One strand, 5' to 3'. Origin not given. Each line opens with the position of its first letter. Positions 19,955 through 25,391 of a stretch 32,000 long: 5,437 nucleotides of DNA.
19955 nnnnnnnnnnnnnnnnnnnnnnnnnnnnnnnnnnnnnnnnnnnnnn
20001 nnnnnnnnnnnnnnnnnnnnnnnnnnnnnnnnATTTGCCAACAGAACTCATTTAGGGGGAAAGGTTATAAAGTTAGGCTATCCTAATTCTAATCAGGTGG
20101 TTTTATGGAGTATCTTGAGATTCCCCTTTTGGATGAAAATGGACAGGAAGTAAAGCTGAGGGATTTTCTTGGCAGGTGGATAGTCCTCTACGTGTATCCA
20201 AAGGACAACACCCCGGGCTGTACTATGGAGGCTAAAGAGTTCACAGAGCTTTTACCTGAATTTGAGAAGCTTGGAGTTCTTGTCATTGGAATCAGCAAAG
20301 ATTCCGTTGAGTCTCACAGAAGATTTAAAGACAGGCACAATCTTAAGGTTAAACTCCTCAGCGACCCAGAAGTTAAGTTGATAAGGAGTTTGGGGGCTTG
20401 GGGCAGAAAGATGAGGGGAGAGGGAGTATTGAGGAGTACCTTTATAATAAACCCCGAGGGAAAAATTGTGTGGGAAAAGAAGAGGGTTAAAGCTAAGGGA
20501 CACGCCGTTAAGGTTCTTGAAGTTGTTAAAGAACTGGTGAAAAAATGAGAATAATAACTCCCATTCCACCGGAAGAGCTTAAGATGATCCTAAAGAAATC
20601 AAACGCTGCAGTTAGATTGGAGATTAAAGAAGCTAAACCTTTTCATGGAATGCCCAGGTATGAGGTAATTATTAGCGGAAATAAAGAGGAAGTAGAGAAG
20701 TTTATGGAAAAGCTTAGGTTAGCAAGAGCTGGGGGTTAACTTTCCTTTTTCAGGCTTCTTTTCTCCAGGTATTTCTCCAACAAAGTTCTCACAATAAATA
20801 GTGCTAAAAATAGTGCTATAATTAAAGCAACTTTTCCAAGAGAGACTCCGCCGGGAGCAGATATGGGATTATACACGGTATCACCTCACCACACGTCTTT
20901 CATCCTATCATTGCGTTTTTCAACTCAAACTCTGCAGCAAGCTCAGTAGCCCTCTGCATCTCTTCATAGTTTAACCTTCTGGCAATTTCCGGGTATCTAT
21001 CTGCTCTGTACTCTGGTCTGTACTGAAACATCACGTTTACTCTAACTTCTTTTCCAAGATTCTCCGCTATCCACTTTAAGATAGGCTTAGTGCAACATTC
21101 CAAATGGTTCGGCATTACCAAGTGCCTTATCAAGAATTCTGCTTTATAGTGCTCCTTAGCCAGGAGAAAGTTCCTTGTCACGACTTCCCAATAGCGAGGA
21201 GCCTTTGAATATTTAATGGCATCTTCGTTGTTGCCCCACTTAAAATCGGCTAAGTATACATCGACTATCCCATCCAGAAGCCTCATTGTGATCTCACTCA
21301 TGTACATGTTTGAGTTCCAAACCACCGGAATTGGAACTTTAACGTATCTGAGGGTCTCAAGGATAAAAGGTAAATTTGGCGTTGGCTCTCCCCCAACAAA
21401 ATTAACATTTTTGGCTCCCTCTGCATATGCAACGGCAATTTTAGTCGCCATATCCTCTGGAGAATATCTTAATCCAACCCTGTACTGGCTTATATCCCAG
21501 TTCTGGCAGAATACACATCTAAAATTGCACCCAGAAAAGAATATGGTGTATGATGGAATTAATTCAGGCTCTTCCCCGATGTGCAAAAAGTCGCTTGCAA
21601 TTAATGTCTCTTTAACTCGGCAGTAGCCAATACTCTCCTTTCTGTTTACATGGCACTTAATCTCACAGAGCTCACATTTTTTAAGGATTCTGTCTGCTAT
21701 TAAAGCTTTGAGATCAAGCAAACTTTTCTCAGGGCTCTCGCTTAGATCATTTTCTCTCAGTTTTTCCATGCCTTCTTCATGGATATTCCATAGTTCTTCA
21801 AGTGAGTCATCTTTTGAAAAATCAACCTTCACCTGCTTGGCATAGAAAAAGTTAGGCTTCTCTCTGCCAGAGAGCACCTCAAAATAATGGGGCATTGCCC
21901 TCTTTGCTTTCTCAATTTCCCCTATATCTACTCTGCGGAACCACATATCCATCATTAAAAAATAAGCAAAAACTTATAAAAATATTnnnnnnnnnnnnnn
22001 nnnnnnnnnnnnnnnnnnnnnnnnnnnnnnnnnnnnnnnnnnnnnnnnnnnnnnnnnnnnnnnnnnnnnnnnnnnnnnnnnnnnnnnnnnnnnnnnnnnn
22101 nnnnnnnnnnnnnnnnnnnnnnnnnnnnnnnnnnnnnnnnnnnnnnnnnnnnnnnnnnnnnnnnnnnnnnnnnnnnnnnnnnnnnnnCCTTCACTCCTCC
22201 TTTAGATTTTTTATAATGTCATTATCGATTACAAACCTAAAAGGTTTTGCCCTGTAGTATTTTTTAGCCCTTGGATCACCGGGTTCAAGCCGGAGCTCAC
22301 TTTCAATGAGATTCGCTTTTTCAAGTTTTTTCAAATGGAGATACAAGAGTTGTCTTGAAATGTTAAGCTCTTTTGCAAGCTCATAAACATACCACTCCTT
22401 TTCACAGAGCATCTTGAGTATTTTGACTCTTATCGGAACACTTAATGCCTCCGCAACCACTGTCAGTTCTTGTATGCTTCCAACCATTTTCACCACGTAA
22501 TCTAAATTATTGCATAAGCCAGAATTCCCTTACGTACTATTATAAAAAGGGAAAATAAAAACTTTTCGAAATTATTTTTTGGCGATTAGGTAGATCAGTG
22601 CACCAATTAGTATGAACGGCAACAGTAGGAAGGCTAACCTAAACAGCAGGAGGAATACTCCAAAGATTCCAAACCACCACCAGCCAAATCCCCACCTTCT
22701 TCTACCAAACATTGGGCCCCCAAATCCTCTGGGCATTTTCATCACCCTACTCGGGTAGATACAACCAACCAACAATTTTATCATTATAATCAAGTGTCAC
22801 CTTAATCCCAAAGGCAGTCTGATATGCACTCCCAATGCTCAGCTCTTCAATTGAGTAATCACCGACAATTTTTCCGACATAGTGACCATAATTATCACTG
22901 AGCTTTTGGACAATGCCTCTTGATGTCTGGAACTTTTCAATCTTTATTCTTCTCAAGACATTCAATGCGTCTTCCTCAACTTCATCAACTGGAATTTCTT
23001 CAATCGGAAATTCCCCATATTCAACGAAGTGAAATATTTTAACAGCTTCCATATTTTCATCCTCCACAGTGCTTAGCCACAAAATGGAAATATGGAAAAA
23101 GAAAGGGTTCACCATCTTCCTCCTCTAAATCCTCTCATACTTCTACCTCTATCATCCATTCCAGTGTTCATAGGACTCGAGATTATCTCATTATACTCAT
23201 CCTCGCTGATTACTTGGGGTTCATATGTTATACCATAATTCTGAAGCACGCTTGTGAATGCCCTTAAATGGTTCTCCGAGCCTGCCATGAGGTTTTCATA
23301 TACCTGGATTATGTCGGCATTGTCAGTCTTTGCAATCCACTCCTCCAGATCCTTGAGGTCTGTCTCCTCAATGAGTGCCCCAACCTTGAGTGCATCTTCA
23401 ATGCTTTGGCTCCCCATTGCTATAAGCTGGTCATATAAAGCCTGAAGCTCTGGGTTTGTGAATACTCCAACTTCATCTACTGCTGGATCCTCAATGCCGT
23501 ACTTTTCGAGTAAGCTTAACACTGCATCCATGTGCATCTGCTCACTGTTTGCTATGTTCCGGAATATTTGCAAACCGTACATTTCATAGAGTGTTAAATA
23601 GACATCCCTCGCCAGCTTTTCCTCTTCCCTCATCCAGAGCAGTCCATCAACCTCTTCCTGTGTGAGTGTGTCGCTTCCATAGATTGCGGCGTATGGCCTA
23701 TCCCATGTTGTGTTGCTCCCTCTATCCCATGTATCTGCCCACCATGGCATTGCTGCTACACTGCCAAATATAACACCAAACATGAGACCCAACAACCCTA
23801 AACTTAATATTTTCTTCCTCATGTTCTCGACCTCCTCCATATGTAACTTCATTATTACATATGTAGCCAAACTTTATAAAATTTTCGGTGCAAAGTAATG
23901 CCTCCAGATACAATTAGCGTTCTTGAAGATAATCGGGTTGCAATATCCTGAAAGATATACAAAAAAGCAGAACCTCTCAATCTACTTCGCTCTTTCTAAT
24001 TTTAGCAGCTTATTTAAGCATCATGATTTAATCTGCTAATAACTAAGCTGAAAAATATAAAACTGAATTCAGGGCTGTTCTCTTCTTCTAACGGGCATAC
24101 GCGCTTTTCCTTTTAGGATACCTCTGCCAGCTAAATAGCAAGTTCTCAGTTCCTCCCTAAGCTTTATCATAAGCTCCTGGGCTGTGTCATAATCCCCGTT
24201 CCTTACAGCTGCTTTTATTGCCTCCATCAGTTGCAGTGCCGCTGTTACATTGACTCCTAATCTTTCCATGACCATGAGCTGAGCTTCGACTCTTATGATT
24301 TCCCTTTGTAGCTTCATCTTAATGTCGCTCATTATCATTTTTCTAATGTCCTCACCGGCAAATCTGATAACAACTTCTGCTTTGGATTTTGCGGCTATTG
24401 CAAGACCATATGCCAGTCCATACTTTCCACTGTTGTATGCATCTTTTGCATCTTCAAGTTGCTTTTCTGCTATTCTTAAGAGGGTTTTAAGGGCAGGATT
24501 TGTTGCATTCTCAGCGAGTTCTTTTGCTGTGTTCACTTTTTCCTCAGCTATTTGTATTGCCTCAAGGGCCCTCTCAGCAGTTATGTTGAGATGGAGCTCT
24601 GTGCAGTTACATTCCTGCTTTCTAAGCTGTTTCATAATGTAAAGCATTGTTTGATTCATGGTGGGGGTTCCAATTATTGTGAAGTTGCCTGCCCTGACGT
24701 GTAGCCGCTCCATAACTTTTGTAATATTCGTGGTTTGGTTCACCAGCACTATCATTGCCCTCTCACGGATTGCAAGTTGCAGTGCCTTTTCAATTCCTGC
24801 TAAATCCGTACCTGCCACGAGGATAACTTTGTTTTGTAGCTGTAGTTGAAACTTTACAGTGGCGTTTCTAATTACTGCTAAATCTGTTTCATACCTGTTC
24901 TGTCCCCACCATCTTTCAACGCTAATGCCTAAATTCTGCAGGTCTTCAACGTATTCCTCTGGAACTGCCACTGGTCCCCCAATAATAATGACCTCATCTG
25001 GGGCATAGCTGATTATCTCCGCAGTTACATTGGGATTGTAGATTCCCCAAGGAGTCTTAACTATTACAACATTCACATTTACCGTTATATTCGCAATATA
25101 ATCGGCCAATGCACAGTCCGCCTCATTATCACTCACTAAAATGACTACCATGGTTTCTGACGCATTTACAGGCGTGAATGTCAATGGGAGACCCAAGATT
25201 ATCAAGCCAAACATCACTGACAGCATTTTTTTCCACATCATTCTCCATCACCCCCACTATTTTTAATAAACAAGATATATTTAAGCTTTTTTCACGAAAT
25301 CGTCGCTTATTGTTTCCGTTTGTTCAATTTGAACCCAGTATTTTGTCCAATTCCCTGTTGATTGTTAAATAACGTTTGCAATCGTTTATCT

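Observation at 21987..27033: Candidate undescribed envelope metal/redox module: two paralogous operons, an ArsR-type regulator and five mini-proteins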

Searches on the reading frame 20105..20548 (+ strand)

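Call 83: search_protein_families(library=pfam, max_evalue=0.00001, proteins=[window:20105-20548:+])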
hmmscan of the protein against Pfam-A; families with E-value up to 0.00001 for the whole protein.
window:20105-20548:+ (147 aa): 3 families
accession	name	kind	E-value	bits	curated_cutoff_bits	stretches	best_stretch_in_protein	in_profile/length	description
PF00578.27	AhpC-TSA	-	1e-35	122.8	26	1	8-123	10-123/124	AhpC/TSA family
PF08534.16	Redoxin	-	5.3e-17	62.4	26.6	1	9-130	14-137/148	Redoxin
PF13911.12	AhpC-TSA_2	-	2.6e-06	28.2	27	0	46-100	2-56/114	AhpC/TSA antioxidant enzyme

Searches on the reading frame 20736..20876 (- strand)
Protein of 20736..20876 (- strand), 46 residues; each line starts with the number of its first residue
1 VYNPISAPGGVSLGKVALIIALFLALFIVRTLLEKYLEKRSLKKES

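Call 48: search_protein_families(library=ncbifam, max_evalue=0.01, proteins=[window:20736-20876:-])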
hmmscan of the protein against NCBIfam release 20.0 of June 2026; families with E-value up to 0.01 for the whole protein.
window:20736-20876:- (46 aa): 1 family
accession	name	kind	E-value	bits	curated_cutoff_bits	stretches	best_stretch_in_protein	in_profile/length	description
NF002503.0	PRK01844.1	equivalog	0.0067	16.3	135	1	10-40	6-36/73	YneF family protein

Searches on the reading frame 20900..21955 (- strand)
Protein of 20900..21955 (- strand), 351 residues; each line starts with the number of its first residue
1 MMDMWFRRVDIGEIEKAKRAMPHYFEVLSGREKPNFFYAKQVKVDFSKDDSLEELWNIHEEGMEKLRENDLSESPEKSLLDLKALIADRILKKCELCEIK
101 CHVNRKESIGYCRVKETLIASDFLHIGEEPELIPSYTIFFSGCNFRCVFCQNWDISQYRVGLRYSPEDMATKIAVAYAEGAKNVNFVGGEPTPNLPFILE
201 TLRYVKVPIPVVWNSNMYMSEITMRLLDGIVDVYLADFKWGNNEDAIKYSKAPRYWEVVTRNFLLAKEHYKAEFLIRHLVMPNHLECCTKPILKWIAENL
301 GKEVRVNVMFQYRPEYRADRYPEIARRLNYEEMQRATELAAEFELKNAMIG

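Call 48: search_protein_families(library=ncbifam, max_evalue=0.01, proteins=[window:20900-21955:-])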
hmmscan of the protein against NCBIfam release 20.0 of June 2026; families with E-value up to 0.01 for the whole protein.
window:20900-21955:- (351 aa): 18 families
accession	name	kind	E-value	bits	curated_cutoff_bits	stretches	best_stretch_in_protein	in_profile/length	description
TIGR02495.1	NrdG2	equivalog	3.3e-14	52.6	131.15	1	134-299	17-183/193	anaerobic ribonucleoside-triphosphate reductase activating protein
TIGR02493.1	PFLA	equivalog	1.8e-11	43.9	231.75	1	137-284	19-169/235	pyruvate formate-lyase-activating protein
TIGR04337.1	AmmeMemoSam_rS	hypoth_equivalog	1.5e-10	40.5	220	1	141-349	77-282/349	AmmeMemoRadiSam system radical SAM enzyme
TIGR02494.1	PFLE_PFLC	subfamily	3.3e-07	29.9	174.35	0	137-167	18-48/293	glycyl-radical enzyme activating protein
TIGR04041.1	activase_YjjW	hypoth_equivalog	3.7e-07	29.8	250.2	1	164-348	93-273/276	YjjW family glycine radical enzyme activase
NF033719.1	ind_deCO2_activ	equivalog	1.7e-06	27.6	425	1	181-283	130-230/302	indoleacetate decarboxylase activase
NF043069.1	T4HPD_activ_SAM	equivalog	2.7e-06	27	425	0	170-335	110-275/299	trans-4-hydroxy-L-proline dehydratase activase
TIGR02491.1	NrdG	equivalog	9.4e-05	22.4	126.1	1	136-221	18-108/154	anaerobic ribonucleoside-triphosphate reductase activating protein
TIGR03699.1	menaquin_MqnC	equivalog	9.8e-05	21.3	428.1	1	142-223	50-132/342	cyclic dehypoxanthinyl futalosine synthase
TIGR02668.1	moaA_archaeal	equivalog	0.00011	21.2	325.25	1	142-192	19-68/303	GTP 3',8-cyclase MoaA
TIGR02666.1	moaA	equivalog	0.00011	21.2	284.05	1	143-192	20-71/336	GTP 3',8-cyclase MoaA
NF038283.1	viperin_w_prok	equivalog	0.00023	20.4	180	1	141-192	10-66/281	viperin family antiviral radical SAM protein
TIGR02826.1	RNR_activ_nrdG3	equivalog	0.00066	19.5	151.7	1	135-221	17-102/148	anaerobic ribonucleoside-triphosphate reductase activating protein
NF001199.0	PRK00164.2-1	equivalog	0.00098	18.3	231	1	142-192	21-70/308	GTP 3',8-cyclase MoaA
TIGR04038.1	tatD_link_rSAM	subfamily_domain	0.0016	18.3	129.7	0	141-207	16-86/192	TatD family nuclease-associated radical SAM protein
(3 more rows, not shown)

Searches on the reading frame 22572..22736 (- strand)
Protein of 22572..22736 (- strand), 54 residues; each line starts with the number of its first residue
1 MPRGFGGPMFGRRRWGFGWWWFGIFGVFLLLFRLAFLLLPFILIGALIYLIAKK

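Call 3: search_protein_families(library=pfam, max_evalue=0.1, proteins=[window:22572-22736:-])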
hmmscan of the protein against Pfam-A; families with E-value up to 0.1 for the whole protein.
window:22572-22736:- (54 aa): 0 families

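Call 72: search_protein_families(library=pfam, max_evalue=1, proteins=[window:22572-22736:-])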
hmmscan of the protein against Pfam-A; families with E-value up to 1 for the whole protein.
window:22572-22736:- (54 aa): 0 families

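Call 96: search_protein_families(library=padloc, max_evalue=0.001, proteins=[window:22572-22736:-])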
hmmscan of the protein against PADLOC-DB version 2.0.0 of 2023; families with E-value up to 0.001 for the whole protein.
window:22572-22736:- (54 aa): 0 families

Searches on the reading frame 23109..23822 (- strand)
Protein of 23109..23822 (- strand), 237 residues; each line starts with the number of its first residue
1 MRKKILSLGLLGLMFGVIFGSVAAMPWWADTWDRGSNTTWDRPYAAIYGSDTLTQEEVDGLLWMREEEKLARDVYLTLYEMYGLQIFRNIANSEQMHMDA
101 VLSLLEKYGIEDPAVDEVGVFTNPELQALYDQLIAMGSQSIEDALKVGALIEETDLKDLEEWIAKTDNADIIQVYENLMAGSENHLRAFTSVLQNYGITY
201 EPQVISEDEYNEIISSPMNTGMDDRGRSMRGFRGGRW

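Call 3: search_protein_families(library=pfam, max_evalue=0.1, proteins=[window:23109-23822:-])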
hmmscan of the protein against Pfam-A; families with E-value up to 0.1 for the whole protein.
window:23109-23822:- (237 aa): 3 families
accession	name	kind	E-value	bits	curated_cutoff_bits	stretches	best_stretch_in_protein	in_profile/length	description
PF09968.15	DUF2202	-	8.1e-65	218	22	1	57-216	1-161/162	Uncharacterized protein domain (DUF2202)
PF12583.14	TPPII_C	-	0.0075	17.2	27.7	1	156-195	18-58/69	Tripeptidyl peptidase II, C-terminal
PF13419.12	HAD_2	-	0.074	13.6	23.8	0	90-146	9-61/178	Haloacid dehalogenase-like hydrolase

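Call 9: find_encoding_contigs(protein=window:23109-23822:-, flank=8000, max_places=6)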
Protein window:23109-23822:- (237 aa): no gene with exactly this product is on record in the collection.

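Call 22: search_solved_structures(query=window:23109-23822:-, max_evalue=1, show_alignments=1)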
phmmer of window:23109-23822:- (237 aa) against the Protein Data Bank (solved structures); distinct sequences matched with E-value up to 1: 4.
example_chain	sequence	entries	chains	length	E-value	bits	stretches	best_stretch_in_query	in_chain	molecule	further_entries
3q4n_A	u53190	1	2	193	5.9e-63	216.1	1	51-223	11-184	Uncharacterized protein MJ0754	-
3q4o_A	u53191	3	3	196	1.1e-62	215.3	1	52-223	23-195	Uncharacterized protein MJ0754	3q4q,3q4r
3efz_A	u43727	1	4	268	0.26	14.4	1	155-219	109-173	14-3-3 protein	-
3agk_A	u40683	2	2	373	0.29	14.3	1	132-189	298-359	Peptide chain release factor subunit 1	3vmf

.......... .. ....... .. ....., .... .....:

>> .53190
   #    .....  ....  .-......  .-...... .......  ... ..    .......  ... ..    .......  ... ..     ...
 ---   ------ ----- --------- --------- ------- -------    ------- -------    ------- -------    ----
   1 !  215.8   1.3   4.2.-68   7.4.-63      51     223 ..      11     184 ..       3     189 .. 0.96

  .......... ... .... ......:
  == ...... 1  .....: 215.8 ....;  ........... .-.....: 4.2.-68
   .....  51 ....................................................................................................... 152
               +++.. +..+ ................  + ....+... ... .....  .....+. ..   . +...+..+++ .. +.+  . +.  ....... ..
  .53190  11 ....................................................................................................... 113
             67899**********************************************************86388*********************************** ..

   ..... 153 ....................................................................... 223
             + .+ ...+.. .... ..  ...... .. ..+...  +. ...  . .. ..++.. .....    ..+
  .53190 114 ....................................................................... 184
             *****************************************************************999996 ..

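Call 48: search_protein_families(library=ncbifam, max_evalue=0.01, proteins=[window:23109-23822:-])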
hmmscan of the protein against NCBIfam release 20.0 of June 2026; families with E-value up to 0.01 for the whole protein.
window:23109-23822:- (237 aa): 0 families

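Call 96: search_protein_families(library=padloc, max_evalue=0.001, proteins=[window:23109-23822:-])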
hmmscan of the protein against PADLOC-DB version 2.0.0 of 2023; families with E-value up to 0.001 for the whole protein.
window:23109-23822:- (237 aa): 0 families

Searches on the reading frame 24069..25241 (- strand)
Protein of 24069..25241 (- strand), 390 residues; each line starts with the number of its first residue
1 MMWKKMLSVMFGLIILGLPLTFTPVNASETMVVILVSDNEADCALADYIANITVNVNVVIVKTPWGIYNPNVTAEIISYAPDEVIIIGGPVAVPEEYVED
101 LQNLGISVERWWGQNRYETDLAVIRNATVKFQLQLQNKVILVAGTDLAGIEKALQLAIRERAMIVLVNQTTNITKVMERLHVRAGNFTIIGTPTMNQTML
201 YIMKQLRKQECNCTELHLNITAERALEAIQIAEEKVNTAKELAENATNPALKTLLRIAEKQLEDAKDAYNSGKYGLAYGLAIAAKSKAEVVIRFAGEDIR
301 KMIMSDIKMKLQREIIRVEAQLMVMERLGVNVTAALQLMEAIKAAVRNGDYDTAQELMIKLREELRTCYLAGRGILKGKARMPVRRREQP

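Call 3: search_protein_families(library=pfam, max_evalue=0.1, proteins=[window:24069-25241:-])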
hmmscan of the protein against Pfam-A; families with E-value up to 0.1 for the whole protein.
window:24069-25241:- (390 aa): 7 families
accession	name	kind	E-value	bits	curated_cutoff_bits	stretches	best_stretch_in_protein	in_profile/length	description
PF04122.17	CW_binding_2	-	4.1e-05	24.5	24.9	1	110-191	1-63/73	Cell wall binding domain 2 (CWB2)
PF23367.1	DUF7091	-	0.00088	20.1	27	1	251-297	5-51/88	Family of unknown function (DUF7091)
PF07729.17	FCD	-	0.0038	18.1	24.3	1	238-359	13-120/125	FCD domain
PF05124.17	S_layer_C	-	0.0076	16.3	23.9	1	58-154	89-170/177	S-layer like family, outer domain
PF05168.19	HEPN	-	0.014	15.9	22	0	252-277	2-27/117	HEPN domain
PF18915.5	DUF5667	-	0.086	13.7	27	1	218-281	20-77/99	Domain of unknown function (DUF5667)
PF21774.3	NagJ_C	-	0.099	13.8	28.3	1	306-366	39-96/114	Hyaluronidase post-catalytic domain-like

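Call 48: search_protein_families(library=ncbifam, max_evalue=0.01, proteins=[window:24069-25241:-])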
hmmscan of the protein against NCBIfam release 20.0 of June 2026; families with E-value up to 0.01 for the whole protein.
window:24069-25241:- (390 aa): 3 families
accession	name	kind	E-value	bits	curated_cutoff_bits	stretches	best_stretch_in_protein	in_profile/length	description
NF033435.1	S-layer_Clost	equivalog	1.5e-05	24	650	1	83-148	478-538/728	S-layer protein SlpA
NF052481.1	FucosDh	equivalog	0.0031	16.9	300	1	132-191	2-61/257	L-fucose dehydrogenase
NF006384.0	PRK08628.1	equivalog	0.0073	15.6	307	1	132-192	2-62/258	SDR family oxidoreductase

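Call 96: search_protein_families(library=padloc, max_evalue=0.001, proteins=[window:24069-25241:-])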
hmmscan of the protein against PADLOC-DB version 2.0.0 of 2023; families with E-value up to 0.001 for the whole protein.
window:24069-25241:- (390 aa): 0 families
